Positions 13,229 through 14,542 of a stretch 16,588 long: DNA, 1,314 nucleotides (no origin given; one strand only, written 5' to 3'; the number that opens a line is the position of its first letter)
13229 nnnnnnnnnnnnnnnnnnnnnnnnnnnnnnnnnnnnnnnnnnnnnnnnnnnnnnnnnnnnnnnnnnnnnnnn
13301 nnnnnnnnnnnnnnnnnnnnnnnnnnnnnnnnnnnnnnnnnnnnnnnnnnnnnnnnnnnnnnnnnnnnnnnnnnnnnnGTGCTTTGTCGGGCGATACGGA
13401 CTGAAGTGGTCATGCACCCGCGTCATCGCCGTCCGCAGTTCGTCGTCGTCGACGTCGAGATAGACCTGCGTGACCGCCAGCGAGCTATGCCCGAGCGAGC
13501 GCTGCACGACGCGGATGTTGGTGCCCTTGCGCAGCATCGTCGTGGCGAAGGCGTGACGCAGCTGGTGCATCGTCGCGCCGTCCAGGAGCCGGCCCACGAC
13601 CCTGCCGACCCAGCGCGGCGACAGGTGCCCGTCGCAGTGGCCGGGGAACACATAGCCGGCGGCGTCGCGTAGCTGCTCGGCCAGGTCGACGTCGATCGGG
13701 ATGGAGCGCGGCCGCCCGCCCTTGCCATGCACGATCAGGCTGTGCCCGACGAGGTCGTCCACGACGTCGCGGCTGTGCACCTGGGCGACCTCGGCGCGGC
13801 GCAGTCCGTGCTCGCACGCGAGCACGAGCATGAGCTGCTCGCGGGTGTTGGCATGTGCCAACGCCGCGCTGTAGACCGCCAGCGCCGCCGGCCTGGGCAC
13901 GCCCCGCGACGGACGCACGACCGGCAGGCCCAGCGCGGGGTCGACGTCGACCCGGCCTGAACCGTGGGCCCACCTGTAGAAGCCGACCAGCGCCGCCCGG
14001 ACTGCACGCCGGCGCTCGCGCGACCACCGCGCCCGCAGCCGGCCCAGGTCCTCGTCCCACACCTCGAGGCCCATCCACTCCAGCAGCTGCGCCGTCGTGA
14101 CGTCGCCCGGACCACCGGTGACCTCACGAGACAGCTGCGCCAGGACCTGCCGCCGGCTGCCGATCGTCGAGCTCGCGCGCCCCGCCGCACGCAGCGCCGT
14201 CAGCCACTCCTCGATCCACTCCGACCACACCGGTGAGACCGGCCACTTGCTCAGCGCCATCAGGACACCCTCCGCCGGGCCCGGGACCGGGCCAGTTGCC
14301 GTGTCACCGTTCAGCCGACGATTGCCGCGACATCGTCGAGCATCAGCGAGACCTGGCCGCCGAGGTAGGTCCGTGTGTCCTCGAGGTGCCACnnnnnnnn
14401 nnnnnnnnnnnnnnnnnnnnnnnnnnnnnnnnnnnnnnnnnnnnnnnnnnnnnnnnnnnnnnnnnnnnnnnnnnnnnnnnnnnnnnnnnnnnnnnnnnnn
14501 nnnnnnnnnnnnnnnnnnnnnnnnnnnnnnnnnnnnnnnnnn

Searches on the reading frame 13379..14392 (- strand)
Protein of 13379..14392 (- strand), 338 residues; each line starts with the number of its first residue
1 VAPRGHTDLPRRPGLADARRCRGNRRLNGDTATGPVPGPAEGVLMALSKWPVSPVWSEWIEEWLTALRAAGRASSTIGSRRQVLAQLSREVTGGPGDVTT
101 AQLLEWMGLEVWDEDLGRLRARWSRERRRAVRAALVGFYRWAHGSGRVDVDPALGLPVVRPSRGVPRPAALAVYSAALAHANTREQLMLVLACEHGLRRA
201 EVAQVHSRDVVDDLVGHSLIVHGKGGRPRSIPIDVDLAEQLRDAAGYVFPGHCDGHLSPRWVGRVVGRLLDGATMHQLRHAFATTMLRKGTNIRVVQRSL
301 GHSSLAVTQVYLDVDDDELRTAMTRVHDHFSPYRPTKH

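Call 16: search_protein_families(library=pfam, proteins=[window:13379-14392:-], max_evalue=0.01)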
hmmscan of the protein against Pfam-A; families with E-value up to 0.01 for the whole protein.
window:13379-14392:- (338 aa): 1 family
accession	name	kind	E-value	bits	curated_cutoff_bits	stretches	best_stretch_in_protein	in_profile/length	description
PF00589.27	Phage_integrase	-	1e-20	74.7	27.1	1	180-316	19-170/172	Phage integrase family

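Call 33: search_protein_families(library=phrogs, proteins=[window:13379-14392:-], max_evalue=0.001)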
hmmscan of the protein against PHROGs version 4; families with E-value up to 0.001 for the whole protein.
window:13379-14392:- (338 aa): 4 families
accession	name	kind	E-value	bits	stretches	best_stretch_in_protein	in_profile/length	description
phrog_1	-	integration and excision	8.5e-39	135.3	1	54-331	164-452/611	integrase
phrog_216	-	integration and excision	1.6e-32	113.9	1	178-337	68-247/301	integrase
phrog_7269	-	integration and excision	6.5e-11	43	1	273-325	28-80/89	integrase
phrog_7685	-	integration and excision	2.1e-05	25.2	1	273-318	181-227/240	integrase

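Call 79: find_homologous_proteins(query=window:13379-14260:-, max_evalue=1e-40)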
Query window:13379-14260:- (294 aa): 368 proteins with E <= 1e-40 among 8000 candidates; the best 120 are listed.
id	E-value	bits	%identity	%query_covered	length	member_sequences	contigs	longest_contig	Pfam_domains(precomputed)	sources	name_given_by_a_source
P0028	1.0e-173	595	90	100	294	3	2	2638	PF00589.28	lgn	-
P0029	8.2e-152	523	82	99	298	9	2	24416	PF00589.28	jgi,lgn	jgi:integrase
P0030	1.8e-136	472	78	96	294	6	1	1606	PF00589.28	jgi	jgi:integrase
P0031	7.1e-135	467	77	96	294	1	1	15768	PF00589.28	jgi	jgi:integrase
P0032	8.3e-135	467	73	100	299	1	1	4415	PF00589.28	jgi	jgi:integrase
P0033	3.3e-134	465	76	96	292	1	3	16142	PF00589.28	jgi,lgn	jgi:integrase/recombinase XerC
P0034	1.7e-132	459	73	98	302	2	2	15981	PF00589.28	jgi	jgi:integrase/recombinase XerC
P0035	4.7e-132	458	73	100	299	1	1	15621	PF00589.28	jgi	jgi:integrase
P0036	4.8e-131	455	73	98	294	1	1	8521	PF00589.28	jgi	jgi:integrase/recombinase XerC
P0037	5.6e-131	454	71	100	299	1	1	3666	PF00589.28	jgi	jgi:integrase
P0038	6.7e-131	454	72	100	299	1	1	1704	PF00589.28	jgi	jgi:integrase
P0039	1.9e-129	449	72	99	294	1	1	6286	PF00589.28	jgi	jgi:integrase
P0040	3.6e-128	445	72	99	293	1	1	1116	PF00589.28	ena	-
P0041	4.2e-127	442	72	99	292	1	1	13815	PF00589.28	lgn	-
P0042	4.9e-127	441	71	100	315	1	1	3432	PF00589.28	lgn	-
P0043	2.1e-125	436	71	99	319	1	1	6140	PF00589.28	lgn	-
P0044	3.3e-125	435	72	97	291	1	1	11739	PF00589.28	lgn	-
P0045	5.9e-125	435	74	91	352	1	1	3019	PF00589.28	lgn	-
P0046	4.0e-124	432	70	98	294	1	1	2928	PF00589.28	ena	-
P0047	9.3e-123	427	73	95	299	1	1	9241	PF00589.28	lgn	-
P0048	1.1e-122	427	70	100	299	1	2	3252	PF00589.28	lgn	-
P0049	1.5e-122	427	72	95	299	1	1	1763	PF00589.28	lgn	-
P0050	6.2e-116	405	68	96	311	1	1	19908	PF00589.28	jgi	jgi:integrase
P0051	1.5e-114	401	69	96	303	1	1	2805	PF00589.28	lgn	-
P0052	1.0e-101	358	61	98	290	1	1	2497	PF00589.28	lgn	-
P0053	9.2e-99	349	61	98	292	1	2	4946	PF00589.28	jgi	jgi:integrase/recombinase XerC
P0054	3.1e-97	344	59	99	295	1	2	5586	PF00589.28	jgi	jgi:integrase/recombinase XerC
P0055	9.6e-97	342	60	97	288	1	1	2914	PF00589.28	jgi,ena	-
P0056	2.9e-96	340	60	96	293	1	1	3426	PF00589.28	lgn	-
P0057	4.1e-96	340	60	96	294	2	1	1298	PF00589.28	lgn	-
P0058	2.0e-94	334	60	96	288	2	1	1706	PF00589.28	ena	-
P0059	1.9e-93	331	58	98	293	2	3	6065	PF00589.28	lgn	-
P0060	6.3e-93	329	69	79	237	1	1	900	PF00589.28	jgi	jgi:integrase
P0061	1.1e-90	322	57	96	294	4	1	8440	PF00589.28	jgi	jgi:integrase/recombinase XerC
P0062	7.6e-89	316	56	97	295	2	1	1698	PF00589.28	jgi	jgi:integrase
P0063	8.6e-88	313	56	96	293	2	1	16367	PF00589.28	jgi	jgi:integrase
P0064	2.5e-69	252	51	92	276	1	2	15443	PF00589.28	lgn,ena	-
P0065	4.5e-67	245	45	95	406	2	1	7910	PF13495.13,PF22022.3,PF00589.28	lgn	-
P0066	4.8e-65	238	51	95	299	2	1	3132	PF00589.28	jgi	jgi:integrase/recombinase XerC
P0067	4.9e-65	238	49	91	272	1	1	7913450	PF00589.28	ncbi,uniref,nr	ncbi:tyrosine-type recombinase/integrase [Rhodococcus opacus]|uniref:Putative tyrosine recombinase n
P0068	1.4e-64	236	49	91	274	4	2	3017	PF00589.28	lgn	-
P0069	1.9e-63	233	49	90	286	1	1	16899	PF00589.28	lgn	-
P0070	2.4e-63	232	47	94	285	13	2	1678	PF12835.13,PF00589.28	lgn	-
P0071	3.0e-63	232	49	94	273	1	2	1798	PF00589.28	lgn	-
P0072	3.3e-63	232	44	97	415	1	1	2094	PF00589.28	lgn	-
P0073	7.1e-63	231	49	93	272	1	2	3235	PF00589.28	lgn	-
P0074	7.6e-63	231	48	91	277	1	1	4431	PF00589.28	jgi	jgi:integrase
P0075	8.5e-63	231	48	96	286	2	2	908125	PF00589.28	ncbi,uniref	ncbi:tyrosine-type recombinase/integrase [Cellulosimicrobium cellulans]|uniref:tyrosine-type recombi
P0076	1.0e-62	230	47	91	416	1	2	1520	PF13495.13,PF22022.3,PF00589.28,PF02899.24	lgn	-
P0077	1.2e-62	230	46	93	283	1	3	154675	PF12835.13,PF00589.28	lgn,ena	-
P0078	1.5e-62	230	45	92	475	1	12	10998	PF13495.13,PF00589.28,PF02899.24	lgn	-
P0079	2.3e-62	229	46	94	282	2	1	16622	PF00589.28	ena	-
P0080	4.4e-62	228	49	91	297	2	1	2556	PF00589.28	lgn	-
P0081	4.7e-62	228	47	94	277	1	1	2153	PF00589.28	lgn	-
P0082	4.8e-62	228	49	92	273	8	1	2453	PF00589.28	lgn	-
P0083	5.9e-62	228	49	90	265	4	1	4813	PF00589.28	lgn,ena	-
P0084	7.2e-62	228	46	94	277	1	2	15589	PF00589.28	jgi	jgi:integrase/recombinase XerC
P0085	1.9e-61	226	47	94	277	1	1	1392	PF00589.28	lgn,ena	-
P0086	2.2e-61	226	46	95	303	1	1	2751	PF00589.28,PF02899.24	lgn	-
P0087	4.4e-61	225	47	94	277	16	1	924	PF00589.28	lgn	-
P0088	6.7e-61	224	45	95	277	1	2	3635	PF00589.28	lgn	-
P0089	6.8e-61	224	48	93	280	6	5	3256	PF00589.28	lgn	-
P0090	6.9e-61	224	47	94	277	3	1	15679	PF00589.28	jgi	-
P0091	9.3e-61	224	49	90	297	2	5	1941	PF00589.28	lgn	-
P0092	1.1e-60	224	49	90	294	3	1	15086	PF00589.28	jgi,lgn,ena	-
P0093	1.2e-60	224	46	92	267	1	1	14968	PF00589.28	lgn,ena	-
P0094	1.4e-60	223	46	92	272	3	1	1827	PF12835.13,PF00589.28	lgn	-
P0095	1.4e-60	223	47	90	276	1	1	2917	PF00589.28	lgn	-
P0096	3.0e-60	222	46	94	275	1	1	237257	PF00589.28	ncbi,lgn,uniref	ncbi:MAG: tyrosine-type recombinase/integrase [Gordonia sp. (in: high G+C Gram-positive bacteria)]|u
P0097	5.7e-60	221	48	90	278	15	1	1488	PF00589.28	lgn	-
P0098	7.5e-60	221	45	93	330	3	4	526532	PF00589.28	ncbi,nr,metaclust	ncbi:integrase [Mycobacteroides abscessus subsp. bolletii]|nr:tyrosine-type recombinase/integrase [M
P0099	7.5e-60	221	47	95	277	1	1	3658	PF00589.28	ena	-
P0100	7.6e-60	221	46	93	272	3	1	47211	PF00589.28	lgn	-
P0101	8.0e-60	221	47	94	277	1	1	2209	PF00589.28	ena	-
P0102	9.0e-60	221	47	94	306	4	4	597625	PF00589.28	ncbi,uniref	ncbi:tyrosine-type recombinase/integrase [Mycobacteroides abscessus]|uniref:tyrosine-type recombinas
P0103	1.6e-59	220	45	94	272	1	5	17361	PF12835.13,PF00589.28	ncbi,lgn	ncbi:MAG: integrase [Phycisphaerae bacterium]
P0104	1.8e-59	220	46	91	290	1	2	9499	PF00589.28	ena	-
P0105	2.3e-59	219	46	91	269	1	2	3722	PF00589.28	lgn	-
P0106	2.4e-59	219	45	92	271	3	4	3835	PF00589.28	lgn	-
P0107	2.7e-59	219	47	92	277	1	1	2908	PF00589.28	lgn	-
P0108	3.2e-59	219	47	91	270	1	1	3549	PF00589.28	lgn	-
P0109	4.3e-59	218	42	92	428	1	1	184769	PF13495.13,PF00589.28,PF02899.24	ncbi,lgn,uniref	ncbi:tyrosine-type recombinase/integrase [Gordonia jacobaea]|uniref:tyrosine-type recombinase/integr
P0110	5.3e-59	218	47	91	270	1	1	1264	PF00589.28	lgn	-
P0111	7.5e-59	218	45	93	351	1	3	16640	PF00589.28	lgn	-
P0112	1.1e-58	217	45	91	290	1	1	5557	PF00589.28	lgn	-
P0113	1.1e-58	217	49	87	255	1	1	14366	PF00589.28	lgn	-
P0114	1.3e-58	217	48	90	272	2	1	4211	PF00589.28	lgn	-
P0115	1.4e-58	217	45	92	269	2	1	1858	PF00589.28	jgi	jgi:integrase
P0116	1.5e-58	217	45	95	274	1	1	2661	PF00589.28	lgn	-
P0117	1.7e-58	216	45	93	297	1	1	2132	PF00589.28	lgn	-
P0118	2.1e-58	216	44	94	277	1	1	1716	PF00589.28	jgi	jgi:integrase/recombinase XerC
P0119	2.5e-58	216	46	90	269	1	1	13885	PF00589.28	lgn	-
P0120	2.9e-58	216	46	91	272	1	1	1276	PF00589.28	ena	-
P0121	3.2e-58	216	46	93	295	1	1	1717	PF00589.28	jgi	jgi:integrase/recombinase XerC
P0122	3.7e-58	215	44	94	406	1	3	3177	PF13495.13,PF00589.28,PF02899.24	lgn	-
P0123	5.5e-58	215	44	94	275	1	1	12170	PF00589.28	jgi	jgi:integrase/recombinase XerC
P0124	5.6e-58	215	45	95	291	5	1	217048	PF00589.28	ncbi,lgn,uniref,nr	ncbi:integrase [Mycolicibacterium peregrinum]|uniref:Integrase n=1 Tax=Mycolicibacterium peregrinum 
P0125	5.8e-58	215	47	90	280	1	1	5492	PF00589.28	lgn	-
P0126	6.1e-58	215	47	95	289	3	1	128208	PF00589.28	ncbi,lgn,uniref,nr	ncbi:tyrosine-type recombinase/integrase [Mycolicibacterium goodii]|uniref:tyrosine-type recombinase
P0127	6.8e-58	214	45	95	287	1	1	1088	PF00589.28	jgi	jgi:integrase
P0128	7.8e-58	214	49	91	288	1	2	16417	PF00589.28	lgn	-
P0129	8.4e-58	214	48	89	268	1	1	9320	PF00589.28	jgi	jgi:integrase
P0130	1.1e-57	214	46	92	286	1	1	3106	PF00589.28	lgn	-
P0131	1.2e-57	214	48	90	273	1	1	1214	PF00589.28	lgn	-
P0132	1.5e-57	213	44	91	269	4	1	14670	PF00589.28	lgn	-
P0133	1.8e-57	213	46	91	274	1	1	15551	PF00589.28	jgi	jgi:integrase/recombinase XerC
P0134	1.8e-57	213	46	93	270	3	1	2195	PF00589.28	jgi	jgi:integrase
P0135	1.9e-57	213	47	91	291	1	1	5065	PF00589.28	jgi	jgi:integrase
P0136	2.0e-57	213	45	94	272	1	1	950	PF00589.28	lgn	-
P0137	2.7e-57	213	44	91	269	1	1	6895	PF00589.28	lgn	-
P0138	3.3e-57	212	44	93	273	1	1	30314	PF00589.28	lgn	-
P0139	3.6e-57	212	48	90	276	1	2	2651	PF00589.28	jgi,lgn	jgi:integrase/recombinase XerC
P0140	4.5e-57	212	43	93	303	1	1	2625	PF00589.28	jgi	jgi:integrase/recombinase XerC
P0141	6.9e-57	211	45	94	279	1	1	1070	PF00589.28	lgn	-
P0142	9.8e-57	211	46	94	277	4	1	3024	PF00589.28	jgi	-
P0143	9.8e-57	211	45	91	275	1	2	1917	PF00589.28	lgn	-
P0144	1.0e-56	211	46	92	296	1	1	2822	PF00589.28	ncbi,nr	ncbi:MAG: integrase/recombinase XerC [Pseudonocardiales bacterium]|nr:integrase/recombinase XerC [Ps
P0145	1.1e-56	211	55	69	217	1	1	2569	PF00589.28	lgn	-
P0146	1.1e-56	211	45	91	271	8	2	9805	PF00589.28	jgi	jgi:integrase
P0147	1.2e-56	210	47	93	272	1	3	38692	PF00589.28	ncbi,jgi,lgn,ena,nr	ncbi:MAG TPA: tyrosine-type recombinase/integrase [Microbacteriaceae bacterium]|nr:tyrosine-type rec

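Call 80: find_encoding_contigs(protein=P0029, flank=10000)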
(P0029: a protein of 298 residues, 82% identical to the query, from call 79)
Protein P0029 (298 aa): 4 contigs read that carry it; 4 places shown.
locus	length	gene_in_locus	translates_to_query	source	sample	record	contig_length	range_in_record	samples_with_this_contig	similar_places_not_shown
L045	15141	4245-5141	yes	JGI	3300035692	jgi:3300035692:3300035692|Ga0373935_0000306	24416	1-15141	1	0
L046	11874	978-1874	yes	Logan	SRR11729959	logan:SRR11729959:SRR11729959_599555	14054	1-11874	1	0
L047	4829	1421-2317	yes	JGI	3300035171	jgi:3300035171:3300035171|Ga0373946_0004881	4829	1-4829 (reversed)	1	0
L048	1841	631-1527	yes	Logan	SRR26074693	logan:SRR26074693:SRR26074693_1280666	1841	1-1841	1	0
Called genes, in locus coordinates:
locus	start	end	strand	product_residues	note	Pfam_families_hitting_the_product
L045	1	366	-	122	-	?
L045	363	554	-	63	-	-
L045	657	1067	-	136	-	-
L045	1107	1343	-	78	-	-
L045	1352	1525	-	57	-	-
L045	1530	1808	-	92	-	-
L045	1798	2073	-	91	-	-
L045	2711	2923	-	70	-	PF12728:HTH_17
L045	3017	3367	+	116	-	PF12844:HTH_19, PF13560:HTH_31, PF01381:HTH_3, PF07022:Phage_CI_repr (weak)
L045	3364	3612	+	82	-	-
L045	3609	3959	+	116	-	-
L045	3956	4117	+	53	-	-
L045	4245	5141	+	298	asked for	PF00589:Phage_integrase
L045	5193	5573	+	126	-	PF28055:VVA0879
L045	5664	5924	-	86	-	-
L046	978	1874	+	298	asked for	PF00589:Phage_integrase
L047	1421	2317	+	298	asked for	PF00589:Phage_integrase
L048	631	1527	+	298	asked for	PF00589:Phage_integrase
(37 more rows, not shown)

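Call 82: find_encoding_contigs(protein=P0050, flank=10000, max_places=3)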
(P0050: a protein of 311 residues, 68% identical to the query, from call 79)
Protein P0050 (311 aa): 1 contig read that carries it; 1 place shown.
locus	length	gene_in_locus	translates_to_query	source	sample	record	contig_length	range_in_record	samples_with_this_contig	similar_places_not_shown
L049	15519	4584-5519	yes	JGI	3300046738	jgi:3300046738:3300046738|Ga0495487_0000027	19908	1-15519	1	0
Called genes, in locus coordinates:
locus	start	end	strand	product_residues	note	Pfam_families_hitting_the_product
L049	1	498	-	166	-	?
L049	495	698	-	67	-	-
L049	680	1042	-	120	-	PF01844:HNH, PF14279:HNH_5 (weak)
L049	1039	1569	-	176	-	-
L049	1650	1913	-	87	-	-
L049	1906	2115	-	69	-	-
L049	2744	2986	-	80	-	PF12728:HTH_17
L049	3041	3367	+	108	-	PF12844:HTH_19, PF13560:HTH_31, PF01381:HTH_3, PF07022:Phage_CI_repr (weak)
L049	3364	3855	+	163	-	-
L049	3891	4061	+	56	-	-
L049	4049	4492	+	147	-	-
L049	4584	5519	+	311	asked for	PF00589:Phage_integrase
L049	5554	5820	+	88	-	-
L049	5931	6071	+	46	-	-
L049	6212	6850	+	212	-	PF01656:CbiA, PF07015:VirC1 (faint), PF09140:MipZ (faint), PF10609:ParA (faint), PF13614:AAA_31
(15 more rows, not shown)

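Call 83: find_encoding_contigs(protein=P0075, flank=10000, max_places=2)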
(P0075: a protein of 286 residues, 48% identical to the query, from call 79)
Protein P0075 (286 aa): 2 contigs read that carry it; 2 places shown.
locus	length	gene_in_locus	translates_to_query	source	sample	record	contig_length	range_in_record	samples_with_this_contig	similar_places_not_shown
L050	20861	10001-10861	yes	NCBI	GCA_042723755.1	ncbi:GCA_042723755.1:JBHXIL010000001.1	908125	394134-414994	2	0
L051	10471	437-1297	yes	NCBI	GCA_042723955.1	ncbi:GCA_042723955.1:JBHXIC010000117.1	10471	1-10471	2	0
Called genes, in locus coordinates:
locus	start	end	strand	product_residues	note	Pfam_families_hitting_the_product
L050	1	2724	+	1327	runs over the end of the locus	PF00754:F5_F8_type_C, PF22633:F5_F8_type_C_2, PF00754:F5_F8_type_C, PF22633:F5_F8_type_C_2, PF00754:F5_F8_type_C (weak)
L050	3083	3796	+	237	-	PF04055:Radical_SAM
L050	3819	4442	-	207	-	PF06445:GyrI-like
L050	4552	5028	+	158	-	-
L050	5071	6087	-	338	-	PF00561:Abhydrolase_1, PF12146:Hydrolase_4, PF12697:Abhydrolase_6, PF08386:Abhydrolase_4 (weak)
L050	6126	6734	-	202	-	PF00440:TetR_N, PF13977:TetR_C_6 (weak), PF16925:TetR_C_13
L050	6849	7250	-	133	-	PF06339:Ectoine_synth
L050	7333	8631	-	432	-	PF00202:Aminotran_3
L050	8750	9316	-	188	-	PF00583:Acetyltransf_1, PF13508:Acetyltransf_7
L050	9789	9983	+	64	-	-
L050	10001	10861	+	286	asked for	PF00589:Phage_integrase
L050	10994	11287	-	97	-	-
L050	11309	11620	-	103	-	-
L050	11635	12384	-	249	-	PF01510:Amidase_2, PF01471:PG_binding_1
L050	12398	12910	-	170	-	-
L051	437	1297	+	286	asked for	PF00589:Phage_integrase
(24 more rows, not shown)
